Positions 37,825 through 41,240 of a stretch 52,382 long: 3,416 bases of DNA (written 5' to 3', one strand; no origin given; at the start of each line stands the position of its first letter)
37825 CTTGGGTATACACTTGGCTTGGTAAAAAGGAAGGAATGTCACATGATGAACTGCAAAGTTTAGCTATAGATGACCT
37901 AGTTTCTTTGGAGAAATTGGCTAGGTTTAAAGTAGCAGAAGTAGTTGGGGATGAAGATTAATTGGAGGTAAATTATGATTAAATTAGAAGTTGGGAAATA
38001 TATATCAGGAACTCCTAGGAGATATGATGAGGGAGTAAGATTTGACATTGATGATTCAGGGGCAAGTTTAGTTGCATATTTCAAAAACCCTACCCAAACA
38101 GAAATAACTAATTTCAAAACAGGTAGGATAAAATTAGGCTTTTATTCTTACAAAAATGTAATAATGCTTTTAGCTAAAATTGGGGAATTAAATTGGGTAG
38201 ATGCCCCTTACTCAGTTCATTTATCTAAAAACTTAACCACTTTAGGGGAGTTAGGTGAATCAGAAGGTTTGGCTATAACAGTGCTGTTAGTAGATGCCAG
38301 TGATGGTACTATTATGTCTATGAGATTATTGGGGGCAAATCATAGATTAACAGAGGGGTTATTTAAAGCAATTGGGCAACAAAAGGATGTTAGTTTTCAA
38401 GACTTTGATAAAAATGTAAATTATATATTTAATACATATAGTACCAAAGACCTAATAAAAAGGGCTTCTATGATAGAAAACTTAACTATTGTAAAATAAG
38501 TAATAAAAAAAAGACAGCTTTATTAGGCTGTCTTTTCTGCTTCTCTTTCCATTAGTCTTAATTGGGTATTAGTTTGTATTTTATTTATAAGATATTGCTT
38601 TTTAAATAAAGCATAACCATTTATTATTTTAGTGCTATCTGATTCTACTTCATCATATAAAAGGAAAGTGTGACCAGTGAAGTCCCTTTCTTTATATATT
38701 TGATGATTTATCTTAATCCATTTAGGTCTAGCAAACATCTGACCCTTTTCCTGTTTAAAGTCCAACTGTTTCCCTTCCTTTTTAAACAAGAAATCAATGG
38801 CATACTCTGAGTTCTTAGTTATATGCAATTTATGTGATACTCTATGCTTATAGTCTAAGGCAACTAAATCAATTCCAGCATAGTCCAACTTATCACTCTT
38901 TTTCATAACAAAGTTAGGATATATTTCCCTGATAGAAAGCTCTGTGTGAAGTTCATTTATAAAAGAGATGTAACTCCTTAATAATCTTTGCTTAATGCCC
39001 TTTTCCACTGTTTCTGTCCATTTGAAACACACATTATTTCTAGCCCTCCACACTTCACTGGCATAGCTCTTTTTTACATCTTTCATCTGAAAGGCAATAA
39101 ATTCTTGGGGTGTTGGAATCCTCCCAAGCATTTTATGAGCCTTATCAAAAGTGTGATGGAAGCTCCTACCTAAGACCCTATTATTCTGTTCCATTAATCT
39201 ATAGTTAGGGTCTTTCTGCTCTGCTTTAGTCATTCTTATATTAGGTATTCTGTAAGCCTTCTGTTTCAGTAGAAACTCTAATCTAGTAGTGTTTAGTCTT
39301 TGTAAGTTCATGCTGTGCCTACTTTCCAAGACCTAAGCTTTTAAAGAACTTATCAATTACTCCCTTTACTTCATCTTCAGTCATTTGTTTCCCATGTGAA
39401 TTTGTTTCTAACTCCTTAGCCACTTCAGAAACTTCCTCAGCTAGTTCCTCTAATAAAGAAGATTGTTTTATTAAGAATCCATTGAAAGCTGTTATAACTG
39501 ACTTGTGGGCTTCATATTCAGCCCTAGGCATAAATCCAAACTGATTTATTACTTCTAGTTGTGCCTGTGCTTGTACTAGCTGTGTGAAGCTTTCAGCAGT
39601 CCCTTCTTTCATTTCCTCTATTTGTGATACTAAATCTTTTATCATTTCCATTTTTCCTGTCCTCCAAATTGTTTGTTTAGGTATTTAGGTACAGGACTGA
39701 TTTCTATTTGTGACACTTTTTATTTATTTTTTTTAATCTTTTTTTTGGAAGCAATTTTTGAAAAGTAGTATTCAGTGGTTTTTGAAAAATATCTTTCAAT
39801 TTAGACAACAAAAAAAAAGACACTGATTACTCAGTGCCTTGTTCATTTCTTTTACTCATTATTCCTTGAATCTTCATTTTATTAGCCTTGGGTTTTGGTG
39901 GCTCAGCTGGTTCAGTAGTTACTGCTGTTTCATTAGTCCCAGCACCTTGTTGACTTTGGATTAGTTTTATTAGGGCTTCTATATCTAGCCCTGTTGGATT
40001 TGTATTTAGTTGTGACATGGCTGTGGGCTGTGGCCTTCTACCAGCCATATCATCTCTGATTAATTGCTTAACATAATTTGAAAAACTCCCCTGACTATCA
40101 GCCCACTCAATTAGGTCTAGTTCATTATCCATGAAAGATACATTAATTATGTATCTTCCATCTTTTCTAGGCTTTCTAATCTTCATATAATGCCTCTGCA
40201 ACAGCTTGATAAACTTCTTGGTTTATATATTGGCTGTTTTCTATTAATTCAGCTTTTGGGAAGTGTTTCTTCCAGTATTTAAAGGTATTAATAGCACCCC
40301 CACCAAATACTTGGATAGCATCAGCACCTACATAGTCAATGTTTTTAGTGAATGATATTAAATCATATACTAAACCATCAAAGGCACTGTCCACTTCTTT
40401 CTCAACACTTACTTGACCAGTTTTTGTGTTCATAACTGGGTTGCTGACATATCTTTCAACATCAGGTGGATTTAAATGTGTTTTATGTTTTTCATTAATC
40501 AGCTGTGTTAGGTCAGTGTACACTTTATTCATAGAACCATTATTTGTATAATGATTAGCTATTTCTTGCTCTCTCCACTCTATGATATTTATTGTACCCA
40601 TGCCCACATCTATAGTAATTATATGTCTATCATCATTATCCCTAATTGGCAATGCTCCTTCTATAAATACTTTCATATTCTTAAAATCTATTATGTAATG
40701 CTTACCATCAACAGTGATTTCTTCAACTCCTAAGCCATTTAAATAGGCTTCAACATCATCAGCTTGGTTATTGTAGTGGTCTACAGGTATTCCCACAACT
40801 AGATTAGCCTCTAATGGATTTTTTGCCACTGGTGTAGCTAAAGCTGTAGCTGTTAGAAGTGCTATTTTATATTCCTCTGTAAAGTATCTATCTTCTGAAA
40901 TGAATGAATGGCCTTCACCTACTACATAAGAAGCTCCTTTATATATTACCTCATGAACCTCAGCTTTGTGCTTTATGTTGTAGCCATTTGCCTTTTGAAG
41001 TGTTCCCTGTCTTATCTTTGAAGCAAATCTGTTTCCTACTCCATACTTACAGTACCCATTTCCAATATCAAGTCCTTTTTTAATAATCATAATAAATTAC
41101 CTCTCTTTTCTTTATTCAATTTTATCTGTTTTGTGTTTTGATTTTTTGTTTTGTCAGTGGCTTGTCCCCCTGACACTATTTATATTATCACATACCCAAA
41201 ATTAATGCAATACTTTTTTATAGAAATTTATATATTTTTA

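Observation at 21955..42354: Eleven copies of a rigidly spaced bipartite motif, GTCACA-N15-TGWAC-CTAWAY, one ahead of each early/replication transcription unit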

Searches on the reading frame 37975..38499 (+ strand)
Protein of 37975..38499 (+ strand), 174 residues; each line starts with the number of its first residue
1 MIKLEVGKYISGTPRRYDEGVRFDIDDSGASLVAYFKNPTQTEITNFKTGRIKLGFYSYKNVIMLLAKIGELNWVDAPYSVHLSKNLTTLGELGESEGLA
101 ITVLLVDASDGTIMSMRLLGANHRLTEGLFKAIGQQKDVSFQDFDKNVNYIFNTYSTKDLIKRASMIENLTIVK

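Call 25: search_protein_families(library=pfam, proteins=[window:37975-38499:+], max_evalue=0.01)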
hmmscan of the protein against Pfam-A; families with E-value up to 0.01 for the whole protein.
window:37975-38499:+ (174 aa): 0 families

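Call 26: search_protein_families(library=phrogs, proteins=[window:37975-38499:+], max_evalue=0.001)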
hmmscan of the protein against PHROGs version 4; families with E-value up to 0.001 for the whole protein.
window:37975-38499:+ (174 aa): 1 family
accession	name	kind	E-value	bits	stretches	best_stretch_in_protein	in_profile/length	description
phrog_12389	-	unknown function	5.1e-26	92.3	1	1-167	1-171/173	-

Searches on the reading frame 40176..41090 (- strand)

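Call 7: search_protein_families(library=pfam, proteins=[window:40176-41090:-], max_evalue=0.01)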
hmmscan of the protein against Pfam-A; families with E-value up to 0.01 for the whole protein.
window:40176-41090:- (304 aa): 1 family
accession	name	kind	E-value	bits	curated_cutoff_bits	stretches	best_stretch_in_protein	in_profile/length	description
PF17989.7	ALP_N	-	4.3e-18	66.4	26.3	1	6-146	1-147/148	Actin like proteins N terminal domain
